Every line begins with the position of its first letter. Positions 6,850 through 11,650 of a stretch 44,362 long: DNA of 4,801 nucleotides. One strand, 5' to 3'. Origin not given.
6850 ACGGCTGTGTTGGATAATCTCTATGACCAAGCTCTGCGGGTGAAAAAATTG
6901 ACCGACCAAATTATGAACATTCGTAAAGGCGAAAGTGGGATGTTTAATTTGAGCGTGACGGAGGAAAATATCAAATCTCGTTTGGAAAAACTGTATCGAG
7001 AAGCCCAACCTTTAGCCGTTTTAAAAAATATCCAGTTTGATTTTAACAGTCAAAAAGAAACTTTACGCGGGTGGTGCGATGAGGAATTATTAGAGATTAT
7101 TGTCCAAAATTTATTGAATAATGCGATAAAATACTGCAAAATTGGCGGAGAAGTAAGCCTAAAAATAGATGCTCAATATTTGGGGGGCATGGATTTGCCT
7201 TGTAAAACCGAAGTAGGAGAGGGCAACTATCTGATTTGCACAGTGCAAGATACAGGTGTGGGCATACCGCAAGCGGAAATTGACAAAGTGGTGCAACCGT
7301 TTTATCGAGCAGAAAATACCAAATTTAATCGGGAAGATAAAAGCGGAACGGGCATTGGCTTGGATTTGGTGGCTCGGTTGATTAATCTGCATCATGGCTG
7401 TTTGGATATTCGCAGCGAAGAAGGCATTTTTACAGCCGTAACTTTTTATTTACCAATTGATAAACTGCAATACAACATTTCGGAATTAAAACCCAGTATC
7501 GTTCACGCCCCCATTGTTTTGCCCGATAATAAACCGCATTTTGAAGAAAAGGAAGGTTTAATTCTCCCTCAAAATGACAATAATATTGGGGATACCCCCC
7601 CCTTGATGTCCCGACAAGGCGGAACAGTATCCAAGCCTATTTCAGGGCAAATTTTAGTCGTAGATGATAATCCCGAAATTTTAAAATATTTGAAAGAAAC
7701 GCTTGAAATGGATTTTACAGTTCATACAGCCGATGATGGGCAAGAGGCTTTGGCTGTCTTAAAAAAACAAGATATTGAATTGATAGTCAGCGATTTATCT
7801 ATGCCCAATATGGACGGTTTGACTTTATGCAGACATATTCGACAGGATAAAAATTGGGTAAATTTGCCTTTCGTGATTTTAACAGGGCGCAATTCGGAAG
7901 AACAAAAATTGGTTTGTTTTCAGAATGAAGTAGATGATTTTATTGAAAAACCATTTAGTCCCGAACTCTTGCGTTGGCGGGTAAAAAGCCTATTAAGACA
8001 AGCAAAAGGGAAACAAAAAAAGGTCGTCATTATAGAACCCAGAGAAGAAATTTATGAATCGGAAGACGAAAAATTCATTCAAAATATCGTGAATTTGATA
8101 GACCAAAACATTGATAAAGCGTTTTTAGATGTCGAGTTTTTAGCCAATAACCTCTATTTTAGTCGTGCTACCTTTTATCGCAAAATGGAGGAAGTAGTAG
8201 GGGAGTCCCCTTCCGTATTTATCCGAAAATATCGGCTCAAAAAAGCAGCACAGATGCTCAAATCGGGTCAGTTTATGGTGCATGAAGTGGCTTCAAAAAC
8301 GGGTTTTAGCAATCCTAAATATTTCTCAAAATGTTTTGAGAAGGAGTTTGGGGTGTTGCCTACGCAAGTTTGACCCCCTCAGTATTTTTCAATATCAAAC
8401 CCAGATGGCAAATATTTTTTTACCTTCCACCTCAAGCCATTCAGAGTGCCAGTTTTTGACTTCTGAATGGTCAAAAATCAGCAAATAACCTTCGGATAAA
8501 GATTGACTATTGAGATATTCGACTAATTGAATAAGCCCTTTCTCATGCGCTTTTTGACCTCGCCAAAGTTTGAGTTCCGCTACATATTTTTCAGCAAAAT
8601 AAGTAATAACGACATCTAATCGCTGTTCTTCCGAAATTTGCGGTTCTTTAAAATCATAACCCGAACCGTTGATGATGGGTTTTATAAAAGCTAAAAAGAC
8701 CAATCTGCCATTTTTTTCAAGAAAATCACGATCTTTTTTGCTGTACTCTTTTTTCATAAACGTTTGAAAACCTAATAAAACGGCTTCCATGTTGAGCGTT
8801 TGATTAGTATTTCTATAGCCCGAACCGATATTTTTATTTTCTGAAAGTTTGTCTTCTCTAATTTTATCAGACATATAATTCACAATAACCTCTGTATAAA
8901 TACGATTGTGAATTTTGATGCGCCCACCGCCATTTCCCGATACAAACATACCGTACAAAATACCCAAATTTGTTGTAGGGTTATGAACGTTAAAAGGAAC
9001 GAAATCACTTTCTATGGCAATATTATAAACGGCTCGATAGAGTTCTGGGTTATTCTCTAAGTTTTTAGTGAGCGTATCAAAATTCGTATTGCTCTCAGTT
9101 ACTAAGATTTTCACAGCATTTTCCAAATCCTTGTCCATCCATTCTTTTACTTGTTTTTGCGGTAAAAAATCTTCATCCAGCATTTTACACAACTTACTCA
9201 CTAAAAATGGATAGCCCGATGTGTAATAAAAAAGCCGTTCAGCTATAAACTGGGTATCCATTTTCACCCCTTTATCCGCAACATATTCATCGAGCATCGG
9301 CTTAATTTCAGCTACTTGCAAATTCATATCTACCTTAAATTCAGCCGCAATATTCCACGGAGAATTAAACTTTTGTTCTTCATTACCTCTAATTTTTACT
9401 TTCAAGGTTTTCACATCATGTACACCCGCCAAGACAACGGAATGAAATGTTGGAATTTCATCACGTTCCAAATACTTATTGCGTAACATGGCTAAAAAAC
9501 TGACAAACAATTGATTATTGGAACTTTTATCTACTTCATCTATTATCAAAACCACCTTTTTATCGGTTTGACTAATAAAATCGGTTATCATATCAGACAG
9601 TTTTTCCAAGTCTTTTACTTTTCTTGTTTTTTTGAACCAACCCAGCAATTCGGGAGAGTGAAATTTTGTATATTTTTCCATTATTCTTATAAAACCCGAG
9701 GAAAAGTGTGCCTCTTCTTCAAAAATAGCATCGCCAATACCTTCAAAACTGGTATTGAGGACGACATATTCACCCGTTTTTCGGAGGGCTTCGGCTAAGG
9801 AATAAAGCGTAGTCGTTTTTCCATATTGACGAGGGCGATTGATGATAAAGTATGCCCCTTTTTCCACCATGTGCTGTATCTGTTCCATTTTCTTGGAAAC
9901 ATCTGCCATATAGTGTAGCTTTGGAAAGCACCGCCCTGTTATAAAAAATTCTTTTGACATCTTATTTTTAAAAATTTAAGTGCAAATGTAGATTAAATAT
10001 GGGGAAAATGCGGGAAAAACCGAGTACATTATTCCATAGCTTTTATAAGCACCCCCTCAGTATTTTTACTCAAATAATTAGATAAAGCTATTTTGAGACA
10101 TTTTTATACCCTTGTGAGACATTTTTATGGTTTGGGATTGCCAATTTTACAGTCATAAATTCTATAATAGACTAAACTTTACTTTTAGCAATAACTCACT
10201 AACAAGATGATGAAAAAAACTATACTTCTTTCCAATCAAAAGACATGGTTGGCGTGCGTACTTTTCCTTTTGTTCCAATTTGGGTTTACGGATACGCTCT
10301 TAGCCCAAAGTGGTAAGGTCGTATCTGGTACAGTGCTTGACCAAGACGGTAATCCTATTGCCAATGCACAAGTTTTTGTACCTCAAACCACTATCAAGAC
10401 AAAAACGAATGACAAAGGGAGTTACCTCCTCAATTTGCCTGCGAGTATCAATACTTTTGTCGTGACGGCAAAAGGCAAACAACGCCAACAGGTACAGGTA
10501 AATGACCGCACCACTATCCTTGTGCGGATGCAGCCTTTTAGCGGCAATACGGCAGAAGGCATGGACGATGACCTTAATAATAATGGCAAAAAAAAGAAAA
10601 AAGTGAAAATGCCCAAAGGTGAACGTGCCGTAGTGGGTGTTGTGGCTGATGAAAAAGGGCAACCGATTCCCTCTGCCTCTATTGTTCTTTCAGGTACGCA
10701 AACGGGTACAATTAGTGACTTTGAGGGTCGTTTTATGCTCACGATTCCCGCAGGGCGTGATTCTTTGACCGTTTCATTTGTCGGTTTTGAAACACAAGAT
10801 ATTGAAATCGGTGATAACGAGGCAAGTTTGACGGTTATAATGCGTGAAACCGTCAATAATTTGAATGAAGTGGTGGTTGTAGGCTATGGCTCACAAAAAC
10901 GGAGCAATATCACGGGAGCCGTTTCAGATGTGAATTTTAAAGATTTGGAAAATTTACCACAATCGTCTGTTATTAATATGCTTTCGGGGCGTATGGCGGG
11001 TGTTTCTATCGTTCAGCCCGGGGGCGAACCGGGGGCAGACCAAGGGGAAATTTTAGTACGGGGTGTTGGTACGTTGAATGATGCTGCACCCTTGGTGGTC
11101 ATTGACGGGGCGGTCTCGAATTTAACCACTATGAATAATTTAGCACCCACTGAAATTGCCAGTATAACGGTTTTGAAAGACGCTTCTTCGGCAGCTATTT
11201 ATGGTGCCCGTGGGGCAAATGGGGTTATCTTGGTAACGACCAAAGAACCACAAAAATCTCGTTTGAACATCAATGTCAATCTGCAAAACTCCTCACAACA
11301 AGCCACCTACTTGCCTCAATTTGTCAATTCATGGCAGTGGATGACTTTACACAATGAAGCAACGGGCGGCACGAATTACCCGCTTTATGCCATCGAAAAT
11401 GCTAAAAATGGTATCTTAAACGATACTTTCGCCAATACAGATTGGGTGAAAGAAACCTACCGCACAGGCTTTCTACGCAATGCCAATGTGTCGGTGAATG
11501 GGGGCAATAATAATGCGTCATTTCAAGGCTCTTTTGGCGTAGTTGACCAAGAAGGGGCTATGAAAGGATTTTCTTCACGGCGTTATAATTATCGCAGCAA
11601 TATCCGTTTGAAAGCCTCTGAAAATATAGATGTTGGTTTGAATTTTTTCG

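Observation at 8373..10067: ATPase-nuclease gene between HTCS and susC is bracketed by direct copies of the motif (cassette-like insertion)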

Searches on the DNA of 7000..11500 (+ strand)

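Call 8: search_dna_similar(query=window:7000-11500:+, collection=plasmids, mode=near)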
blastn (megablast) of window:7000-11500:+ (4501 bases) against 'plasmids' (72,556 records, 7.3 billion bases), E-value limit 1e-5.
No match.

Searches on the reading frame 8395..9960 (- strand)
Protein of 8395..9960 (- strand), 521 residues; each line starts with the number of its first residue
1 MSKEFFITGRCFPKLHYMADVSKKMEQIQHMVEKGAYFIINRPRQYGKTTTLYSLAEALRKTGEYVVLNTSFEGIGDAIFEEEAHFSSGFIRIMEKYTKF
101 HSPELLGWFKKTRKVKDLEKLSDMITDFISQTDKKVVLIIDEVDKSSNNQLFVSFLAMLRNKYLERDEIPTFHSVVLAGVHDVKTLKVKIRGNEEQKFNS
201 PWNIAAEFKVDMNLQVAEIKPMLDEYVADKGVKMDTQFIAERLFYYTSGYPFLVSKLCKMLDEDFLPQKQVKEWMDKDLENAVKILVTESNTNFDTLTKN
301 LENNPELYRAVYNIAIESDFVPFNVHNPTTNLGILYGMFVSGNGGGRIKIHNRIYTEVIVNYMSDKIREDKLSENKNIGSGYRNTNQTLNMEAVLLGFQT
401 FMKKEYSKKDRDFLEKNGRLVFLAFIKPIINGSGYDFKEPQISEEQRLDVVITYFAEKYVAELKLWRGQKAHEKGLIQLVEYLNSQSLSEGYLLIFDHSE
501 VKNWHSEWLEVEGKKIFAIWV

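Call 5: search_protein_families(library=pfam, proteins=[window:8395-9960:-])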
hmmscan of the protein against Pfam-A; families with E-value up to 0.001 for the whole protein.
window:8395-9960:- (521 aa): 5 families
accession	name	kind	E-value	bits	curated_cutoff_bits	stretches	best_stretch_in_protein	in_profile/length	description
PF14516.12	AAA_35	-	2.2e-10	40.3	27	1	21-319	17-293/331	AAA-like domain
PF09820.16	AAA-ATPase_like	-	4.3e-10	40.2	26.1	1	58-163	73-174/201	Predicted AAA-ATPase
PF01637.24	ATPase_2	-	7.9e-07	29.5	33.2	1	23-163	6-143/225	ATPase domain predominantly from Archaea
PF13173.12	AAA_14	-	5.5e-05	23.6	27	0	39-158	6-86/129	AAA domain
PF13401.12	AAA_22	-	0.00089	20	27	0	46-168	16-111/130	AAA domain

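Call 9: find_related_loci(query=window:8395-9960:-, collection=genome_contigs, flank=6000)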
Query window:8395-9960:- (521 aa) in genome_contigs; peptide patterns used: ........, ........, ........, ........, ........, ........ (x = any residue, [..] = any of these).
35 stretches matched a pattern; 8 encode a relative of the query (tblastn E <= 1e-3); 8 distinct loci.
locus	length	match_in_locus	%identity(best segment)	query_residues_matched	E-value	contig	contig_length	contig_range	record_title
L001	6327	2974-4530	71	1-521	0e+0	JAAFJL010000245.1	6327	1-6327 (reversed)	MAG: Cytophagales bacterium isolate bin50.metabat.ball.001 WN_Cytophagales_15_scaffold_245, whole genome shotgun sequenc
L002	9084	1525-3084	71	1-521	0e+0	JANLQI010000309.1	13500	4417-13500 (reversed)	MAG: Saprospiraceae bacterium isolate OTE_38_metabat_221 OTE_38_k141_4887595, whole genome shotgun sequence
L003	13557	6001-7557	70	1-521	0e+0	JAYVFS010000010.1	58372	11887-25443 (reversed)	MAG: Saprospiraceae bacterium isolate GL44_UP_metabat_155 GL44_UP_metabat_155_9, whole genome shotgun sequence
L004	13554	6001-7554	69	1-521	0e+0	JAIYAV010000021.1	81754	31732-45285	MAG: Saprospiraceae bacterium isolate E1_MAG_00014 pond_E1_MAG_00014_000000000085, whole genome shotgun sequence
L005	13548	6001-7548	65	5-521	0e+0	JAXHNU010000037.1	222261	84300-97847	MAG: Saprospiraceae bacterium isolate Salar_de_Ascotan_water_MAG_AWA10 contig_1895_polypolish, whole genome shotgun sequ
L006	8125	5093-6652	65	1-521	0e+0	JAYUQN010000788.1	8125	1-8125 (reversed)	MAG: Saprospiraceae bacterium isolate GL114_DN_metabinner_24 GL114_DN_metabinner_24_787, whole genome shotgun sequence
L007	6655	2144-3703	66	1-521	0e+0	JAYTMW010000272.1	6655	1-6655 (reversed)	MAG: Saprospiraceae bacterium isolate GFS_3826 GFS_3826_271, whole genome shotgun sequence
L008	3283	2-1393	71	57-521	0e+0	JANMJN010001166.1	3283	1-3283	MAG: Saprospiraceae bacterium isolate OTE_64_metabat_393 OTE_64_k141_3411069, whole genome shotgun sequence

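Call 11: find_encoding_contigs(protein=window:8395-9960:-, flank=10000, max_places=10)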
Protein window:8395-9960:- (521 aa): 7 contigs read that carry it; 5 places shown.
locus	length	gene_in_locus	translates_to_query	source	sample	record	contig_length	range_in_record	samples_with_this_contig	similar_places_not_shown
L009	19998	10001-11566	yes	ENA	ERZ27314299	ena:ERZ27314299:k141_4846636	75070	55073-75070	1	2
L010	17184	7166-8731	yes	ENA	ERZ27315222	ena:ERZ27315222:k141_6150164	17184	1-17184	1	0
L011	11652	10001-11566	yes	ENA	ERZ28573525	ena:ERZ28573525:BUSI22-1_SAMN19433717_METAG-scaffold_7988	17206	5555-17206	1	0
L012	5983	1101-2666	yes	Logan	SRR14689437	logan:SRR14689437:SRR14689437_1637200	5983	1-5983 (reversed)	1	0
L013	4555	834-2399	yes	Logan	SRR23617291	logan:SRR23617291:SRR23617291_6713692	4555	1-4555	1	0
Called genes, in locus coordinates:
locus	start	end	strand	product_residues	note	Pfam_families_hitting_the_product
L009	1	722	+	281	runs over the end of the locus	PF02498:Bro-N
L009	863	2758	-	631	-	PF00884:Sulfatase, PF01663:Phosphodiest (faint), PF16347:SGSH_C (weak)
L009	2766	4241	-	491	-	PF00884:Sulfatase, PF01663:Phosphodiest, PF16347:SGSH_C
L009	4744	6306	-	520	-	PF14322:SusD-like_3, PF07980:SusD_RagB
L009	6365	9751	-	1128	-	PF15976:CooC_C (faint), PF23591:CILP (faint), PF13620:CarboxypepD_reg, PF13715:CarbopepD_reg_2, PF13620:CarboxypepD_reg, PF13715:CarbopepD_reg_2, PF07715:Plug, PF00593:TonB_dep_Rec_b-barrel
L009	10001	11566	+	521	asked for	PF14516:AAA_35, PF01637:ATPase_2 (weak), PF09820:AAA-ATPase_like (faint)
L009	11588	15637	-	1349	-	PF07494:Reg_prop (faint), PF07495:Y_Y_Y, PF02518:HATPase_c, PF00072:Response_reg, PF00165:HTH_AraC (faint), PF12833:HTH_18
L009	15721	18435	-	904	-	PF00041:fn3 (faint)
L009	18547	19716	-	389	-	-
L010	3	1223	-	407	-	?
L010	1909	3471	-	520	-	PF14322:SusD-like_3, PF07980:SusD_RagB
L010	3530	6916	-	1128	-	PF15976:CooC_C (faint), PF23591:CILP (faint), PF13620:CarboxypepD_reg, PF13715:CarbopepD_reg_2, PF13620:CarboxypepD_reg, PF13715:CarbopepD_reg_2, PF07715:Plug, PF00593:TonB_dep_Rec_b-barrel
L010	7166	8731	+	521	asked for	PF14516:AAA_35, PF01637:ATPase_2 (weak), PF09820:AAA-ATPase_like (faint)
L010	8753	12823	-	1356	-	PF07494:Reg_prop (faint), PF07495:Y_Y_Y, PF02518:HATPase_c, PF00072:Response_reg, PF00165:HTH_AraC (faint), PF12833:HTH_18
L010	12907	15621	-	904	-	PF00041:fn3 (faint)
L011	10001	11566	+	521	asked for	PF14516:AAA_35, PF01637:ATPase_2 (weak), PF09820:AAA-ATPase_like (faint)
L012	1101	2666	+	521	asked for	PF14516:AAA_35, PF01637:ATPase_2 (weak), PF09820:AAA-ATPase_like (faint)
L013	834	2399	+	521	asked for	PF14516:AAA_35, PF01637:ATPase_2 (weak), PF09820:AAA-ATPase_like (faint)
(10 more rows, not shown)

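Call 24: search_protein_families(library=padloc, proteins=[window:8395-9960:-], max_evalue=0.01)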
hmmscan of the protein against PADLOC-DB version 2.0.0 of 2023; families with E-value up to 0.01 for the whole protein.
window:8395-9960:- (521 aa): 1 family
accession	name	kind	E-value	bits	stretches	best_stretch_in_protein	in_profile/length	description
PDLC05036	PDC-S54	-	0.0013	16.2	1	459-483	312-336/410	-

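Call 25: search_protein_families(library=ncbifam, proteins=[window:8395-9960:-], max_evalue=0.01)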
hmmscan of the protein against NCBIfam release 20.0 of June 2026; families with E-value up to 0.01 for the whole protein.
window:8395-9960:- (521 aa): 0 families

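Call 54: find_homologous_proteins(query=window:8395-9960:-, max_evalue=1e-80)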
Query window:8395-9960:- (521 aa): 7362 proteins with E <= 1e-80 among 8000 candidates; the best 120 are listed.
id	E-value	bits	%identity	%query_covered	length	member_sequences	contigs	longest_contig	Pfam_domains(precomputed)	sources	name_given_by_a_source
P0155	0.0e+0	1175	100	100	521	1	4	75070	PF14516.13,PF01637.25,PF09820.17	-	-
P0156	5.8e-274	927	80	100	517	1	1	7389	PF14516.13,PF01637.25,PF09820.17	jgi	jgi:hypothetical protein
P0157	2.4e-265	899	75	100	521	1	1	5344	PF14516.13,PF09820.17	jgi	jgi:hypothetical protein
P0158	1.5e-262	890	74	100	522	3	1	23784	PF14516.13,PF09820.17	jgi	jgi:hypothetical protein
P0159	9.2e-259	877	74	100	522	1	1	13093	PF14516.13,PF09820.17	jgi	jgi:hypothetical protein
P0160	5.5e-258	874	73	100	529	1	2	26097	PF14516.13,PF09820.17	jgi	jgi:hypothetical protein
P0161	3.3e-257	872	74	100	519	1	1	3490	PF01637.25,PF09820.17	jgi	jgi:Predicted AAA-ATPase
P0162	1.9e-256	869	75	100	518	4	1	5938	PF13173.13,PF14516.13,PF01637.25,PF09820.17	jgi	jgi:hypothetical protein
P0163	4.7e-255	865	73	100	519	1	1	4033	PF14516.13,PF01637.25,PF09820.17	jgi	jgi:AAA-like domain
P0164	8.4e-255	864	73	100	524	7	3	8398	PF13173.13,PF14516.13,PF01637.25,PF09820.17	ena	-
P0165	2.5e-251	853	74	100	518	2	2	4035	PF14516.13,PF09820.17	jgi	jgi:Predicted AAA-ATPase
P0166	7.3e-250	848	73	100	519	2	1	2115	PF09820.17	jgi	jgi:hypothetical protein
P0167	1.6e-249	847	72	100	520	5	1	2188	PF14516.13,PF09820.17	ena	-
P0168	1.9e-249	846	72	100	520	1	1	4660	PF14516.13,PF09820.17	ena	-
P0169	1.8e-248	843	71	100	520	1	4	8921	PF14516.13,PF09820.17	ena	-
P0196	6.8e-237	805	69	100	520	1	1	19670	PF14516.13,PF09820.17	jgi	jgi:hypothetical protein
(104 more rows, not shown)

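Call 55: find_encoding_contigs(protein=P0156, flank=6000, max_places=2)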
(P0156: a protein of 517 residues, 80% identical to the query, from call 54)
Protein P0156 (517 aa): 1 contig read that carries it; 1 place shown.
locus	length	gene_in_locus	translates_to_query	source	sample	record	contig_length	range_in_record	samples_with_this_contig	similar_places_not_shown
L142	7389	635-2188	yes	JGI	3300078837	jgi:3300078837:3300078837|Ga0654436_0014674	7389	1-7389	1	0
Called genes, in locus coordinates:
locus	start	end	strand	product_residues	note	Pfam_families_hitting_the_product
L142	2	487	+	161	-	?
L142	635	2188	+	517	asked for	PF14516:AAA_35, PF01637:ATPase_2 (weak), PF09820:AAA-ATPase_like (faint)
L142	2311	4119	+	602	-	PF02837:Glyco_hydro_2_N, PF22666:Glyco_hydro_2_N2, PF00703:Glyco_hydro_2, PF02836:Glyco_hydro_2_C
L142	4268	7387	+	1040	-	?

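Call 56: find_encoding_contigs(protein=P0158, flank=6000, max_places=2)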
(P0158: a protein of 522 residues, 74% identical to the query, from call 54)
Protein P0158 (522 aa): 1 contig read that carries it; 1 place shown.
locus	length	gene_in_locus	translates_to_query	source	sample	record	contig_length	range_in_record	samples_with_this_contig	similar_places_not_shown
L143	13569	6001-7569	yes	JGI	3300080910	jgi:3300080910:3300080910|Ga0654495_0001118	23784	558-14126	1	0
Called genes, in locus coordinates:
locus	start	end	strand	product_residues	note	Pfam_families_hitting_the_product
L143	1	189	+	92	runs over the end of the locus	-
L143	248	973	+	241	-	-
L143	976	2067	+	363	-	-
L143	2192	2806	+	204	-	-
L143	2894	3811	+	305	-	-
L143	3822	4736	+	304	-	PF00656:Peptidase_C14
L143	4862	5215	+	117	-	-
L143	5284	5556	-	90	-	-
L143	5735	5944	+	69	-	PF01381:HTH_3 (weak)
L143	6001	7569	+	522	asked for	PF14516:AAA_35, PF09820:AAA-ATPase_like (faint)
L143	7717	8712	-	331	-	PF09952:AbiEi_2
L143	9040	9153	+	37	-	-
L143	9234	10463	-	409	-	PF05057:DUF676 (faint)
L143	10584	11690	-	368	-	PF01420:Methylase_S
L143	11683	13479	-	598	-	PF12161:HsdM_N, PF02384:N6_Mtase, PF01170:UPF0020 (weak), PF20473:MmeI_Mtase (faint), PF02384:N6_Mtase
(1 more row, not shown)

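Call 57: find_encoding_contigs(protein=P0196, flank=10000, max_places=2)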
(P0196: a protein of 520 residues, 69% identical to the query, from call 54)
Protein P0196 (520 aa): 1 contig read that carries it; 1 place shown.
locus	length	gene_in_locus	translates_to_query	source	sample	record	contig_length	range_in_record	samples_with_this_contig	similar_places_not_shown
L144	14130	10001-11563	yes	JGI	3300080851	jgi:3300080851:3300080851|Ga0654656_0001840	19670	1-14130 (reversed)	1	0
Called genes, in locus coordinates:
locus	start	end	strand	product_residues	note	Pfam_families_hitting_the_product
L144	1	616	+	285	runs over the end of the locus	PF00378:ECH_1, PF16113:ECH_2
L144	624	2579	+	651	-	PF00501:AMP-binding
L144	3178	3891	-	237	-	PF07929:PRiA4_ORF3 (weak)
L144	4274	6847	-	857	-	PF00754:F5_F8_type_C (faint)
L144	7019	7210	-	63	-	-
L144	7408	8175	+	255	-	PF03741:TerC, PF04332:DUF475 (weak)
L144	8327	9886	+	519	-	PF14516:AAA_35, PF09820:AAA-ATPase_like (weak)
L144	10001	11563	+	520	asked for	PF14516:AAA_35, PF09820:AAA-ATPase_like (weak)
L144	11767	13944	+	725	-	PF02897:Peptidase_S9_N, PF00326:Peptidase_S9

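Call 59: search_solved_structures(query=window:8395-9960:-, max_evalue=1)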
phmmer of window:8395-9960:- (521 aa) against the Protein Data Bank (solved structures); distinct sequences matched with E-value up to 1: 0.

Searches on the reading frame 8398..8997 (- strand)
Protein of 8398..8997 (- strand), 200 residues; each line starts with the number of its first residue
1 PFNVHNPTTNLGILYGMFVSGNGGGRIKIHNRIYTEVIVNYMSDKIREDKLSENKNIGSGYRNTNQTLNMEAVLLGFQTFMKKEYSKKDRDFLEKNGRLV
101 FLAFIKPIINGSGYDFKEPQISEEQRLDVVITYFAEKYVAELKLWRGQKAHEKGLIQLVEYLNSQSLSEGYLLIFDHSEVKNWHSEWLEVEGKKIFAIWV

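Call 48: search_protein_families(library=pfam, proteins=[window:8398-8997:-], max_evalue=5)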
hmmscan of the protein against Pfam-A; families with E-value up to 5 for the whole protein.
window:8398-8997:- (200 aa): 1 family
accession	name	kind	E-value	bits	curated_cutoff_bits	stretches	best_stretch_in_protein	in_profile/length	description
PF13366.12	PDDEXK_3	-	0.00061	20.6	22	1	116-179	52-109/117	PD-(D/E)XK nuclease superfamily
